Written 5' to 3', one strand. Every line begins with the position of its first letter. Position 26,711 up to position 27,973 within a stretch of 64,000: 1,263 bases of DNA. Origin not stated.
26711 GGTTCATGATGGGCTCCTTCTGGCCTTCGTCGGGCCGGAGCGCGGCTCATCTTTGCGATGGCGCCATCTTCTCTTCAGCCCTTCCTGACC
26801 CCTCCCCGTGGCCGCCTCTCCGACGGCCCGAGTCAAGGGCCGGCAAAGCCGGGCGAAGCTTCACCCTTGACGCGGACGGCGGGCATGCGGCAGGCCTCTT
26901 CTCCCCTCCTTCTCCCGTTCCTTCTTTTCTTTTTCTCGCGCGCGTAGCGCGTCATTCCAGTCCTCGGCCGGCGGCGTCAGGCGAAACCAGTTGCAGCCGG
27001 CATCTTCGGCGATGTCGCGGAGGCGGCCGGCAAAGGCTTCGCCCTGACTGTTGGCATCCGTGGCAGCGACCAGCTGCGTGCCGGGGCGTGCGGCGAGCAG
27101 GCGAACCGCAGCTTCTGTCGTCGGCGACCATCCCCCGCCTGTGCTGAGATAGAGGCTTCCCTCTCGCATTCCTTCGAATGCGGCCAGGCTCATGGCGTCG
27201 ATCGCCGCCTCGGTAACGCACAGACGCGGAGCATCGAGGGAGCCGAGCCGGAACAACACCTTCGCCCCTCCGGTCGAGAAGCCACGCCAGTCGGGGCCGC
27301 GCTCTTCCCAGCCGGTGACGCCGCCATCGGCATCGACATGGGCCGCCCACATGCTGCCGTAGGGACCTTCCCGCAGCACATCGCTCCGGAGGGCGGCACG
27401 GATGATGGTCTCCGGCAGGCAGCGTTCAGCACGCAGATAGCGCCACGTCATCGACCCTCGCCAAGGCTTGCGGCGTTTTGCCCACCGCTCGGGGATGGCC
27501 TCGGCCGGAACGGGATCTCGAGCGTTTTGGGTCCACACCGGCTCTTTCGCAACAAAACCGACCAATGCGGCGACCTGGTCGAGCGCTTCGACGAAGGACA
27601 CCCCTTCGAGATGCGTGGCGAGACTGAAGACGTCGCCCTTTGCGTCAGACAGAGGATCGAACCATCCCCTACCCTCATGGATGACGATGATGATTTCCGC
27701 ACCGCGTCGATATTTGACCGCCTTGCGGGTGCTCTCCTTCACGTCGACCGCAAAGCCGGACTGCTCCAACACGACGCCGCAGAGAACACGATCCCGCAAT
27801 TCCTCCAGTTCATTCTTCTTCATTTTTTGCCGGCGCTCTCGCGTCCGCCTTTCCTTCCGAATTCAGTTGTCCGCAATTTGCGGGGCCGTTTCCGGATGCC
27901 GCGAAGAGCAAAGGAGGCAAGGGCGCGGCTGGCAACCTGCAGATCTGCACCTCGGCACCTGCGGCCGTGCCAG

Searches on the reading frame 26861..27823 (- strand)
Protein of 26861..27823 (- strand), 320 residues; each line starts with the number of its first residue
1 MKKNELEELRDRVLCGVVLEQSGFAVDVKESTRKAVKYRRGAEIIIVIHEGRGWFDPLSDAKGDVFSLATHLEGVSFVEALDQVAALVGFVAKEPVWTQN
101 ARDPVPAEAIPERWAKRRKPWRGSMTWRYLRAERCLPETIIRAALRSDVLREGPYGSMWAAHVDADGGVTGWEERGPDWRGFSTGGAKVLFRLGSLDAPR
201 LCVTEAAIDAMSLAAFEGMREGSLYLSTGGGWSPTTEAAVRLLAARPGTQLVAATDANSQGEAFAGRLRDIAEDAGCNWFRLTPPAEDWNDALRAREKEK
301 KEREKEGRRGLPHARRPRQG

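Call 45: search_protein_families(library=pfam, proteins=[window:26861-27823:-], max_evalue=0.001)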
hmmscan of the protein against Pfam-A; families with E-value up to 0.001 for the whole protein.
window:26861-27823:- (320 aa): 3 families
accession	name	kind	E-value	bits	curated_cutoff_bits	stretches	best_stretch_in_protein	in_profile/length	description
PF13154.11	DUF3991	-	1.4e-24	86.7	24.5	1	128-195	1-71/74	Protein of unknown function (DUF3991)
PF13155.12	Toprim_2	-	1.3e-17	64.3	22.1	1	202-293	1-88/88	Toprim-like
PF13362.12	Toprim_3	-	0.00016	22.5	27.2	1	203-296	4-92/95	Toprim domain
